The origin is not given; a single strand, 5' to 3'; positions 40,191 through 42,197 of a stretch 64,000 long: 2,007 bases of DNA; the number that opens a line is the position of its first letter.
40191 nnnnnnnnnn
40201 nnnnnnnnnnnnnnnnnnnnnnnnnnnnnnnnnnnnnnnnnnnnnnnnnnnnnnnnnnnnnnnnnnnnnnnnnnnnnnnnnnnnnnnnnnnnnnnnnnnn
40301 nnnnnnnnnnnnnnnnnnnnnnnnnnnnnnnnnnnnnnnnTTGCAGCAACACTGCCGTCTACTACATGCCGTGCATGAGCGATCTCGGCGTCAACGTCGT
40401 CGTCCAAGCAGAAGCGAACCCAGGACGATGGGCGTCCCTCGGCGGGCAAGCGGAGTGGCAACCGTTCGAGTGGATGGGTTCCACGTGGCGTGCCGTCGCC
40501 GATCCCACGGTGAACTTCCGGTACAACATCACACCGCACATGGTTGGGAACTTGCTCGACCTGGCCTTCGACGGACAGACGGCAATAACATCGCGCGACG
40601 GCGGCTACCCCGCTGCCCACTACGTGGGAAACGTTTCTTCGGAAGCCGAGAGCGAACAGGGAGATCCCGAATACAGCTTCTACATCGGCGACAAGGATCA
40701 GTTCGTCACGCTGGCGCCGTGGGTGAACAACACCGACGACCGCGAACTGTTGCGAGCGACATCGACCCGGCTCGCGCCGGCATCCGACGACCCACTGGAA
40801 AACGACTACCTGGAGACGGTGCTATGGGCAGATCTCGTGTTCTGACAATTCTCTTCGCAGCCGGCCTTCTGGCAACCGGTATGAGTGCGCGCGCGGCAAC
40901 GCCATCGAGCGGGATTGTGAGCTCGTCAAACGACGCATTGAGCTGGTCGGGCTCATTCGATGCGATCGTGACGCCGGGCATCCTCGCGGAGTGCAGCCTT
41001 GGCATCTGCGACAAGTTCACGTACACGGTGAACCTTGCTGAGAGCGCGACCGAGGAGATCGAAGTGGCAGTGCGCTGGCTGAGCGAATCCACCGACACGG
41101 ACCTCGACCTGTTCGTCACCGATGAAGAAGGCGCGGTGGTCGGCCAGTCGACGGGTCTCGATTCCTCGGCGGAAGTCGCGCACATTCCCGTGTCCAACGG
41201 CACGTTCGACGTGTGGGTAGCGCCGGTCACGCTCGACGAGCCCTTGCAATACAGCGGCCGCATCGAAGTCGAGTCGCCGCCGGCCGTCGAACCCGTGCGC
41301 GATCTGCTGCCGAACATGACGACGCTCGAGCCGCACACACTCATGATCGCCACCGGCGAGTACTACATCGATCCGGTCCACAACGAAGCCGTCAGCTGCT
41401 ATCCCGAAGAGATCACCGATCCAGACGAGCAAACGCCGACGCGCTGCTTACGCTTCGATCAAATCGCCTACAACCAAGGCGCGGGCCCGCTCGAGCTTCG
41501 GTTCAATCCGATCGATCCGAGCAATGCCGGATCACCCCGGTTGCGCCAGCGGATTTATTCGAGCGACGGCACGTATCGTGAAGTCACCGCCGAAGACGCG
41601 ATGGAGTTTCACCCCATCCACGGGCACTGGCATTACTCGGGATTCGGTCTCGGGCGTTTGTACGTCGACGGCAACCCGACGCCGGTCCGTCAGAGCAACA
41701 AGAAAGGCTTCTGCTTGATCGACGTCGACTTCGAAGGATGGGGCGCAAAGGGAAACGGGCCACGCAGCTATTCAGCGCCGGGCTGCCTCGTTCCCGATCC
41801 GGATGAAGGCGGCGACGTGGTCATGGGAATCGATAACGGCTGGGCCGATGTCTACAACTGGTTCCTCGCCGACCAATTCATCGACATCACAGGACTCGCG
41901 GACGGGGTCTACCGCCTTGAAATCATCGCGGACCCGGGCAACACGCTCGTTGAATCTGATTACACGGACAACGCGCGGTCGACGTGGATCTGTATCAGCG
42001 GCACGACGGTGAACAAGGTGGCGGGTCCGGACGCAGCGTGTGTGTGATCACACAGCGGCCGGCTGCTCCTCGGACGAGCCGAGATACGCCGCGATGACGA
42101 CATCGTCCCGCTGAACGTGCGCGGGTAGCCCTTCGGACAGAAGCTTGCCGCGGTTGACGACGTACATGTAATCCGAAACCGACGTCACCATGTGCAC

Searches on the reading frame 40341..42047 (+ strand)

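Call 11: search_protein_families(library=pfam, proteins=[window:40341-42047:+], max_evalue=0.001)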
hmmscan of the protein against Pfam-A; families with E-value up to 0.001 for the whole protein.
window:40341-42047:+ (568 aa): 1 family
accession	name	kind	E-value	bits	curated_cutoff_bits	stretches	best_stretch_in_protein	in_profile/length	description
PF01186.22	Lysyl_oxidase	-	2.2e-07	31.2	20.4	1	412-556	69-198/204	Lysyl oxidase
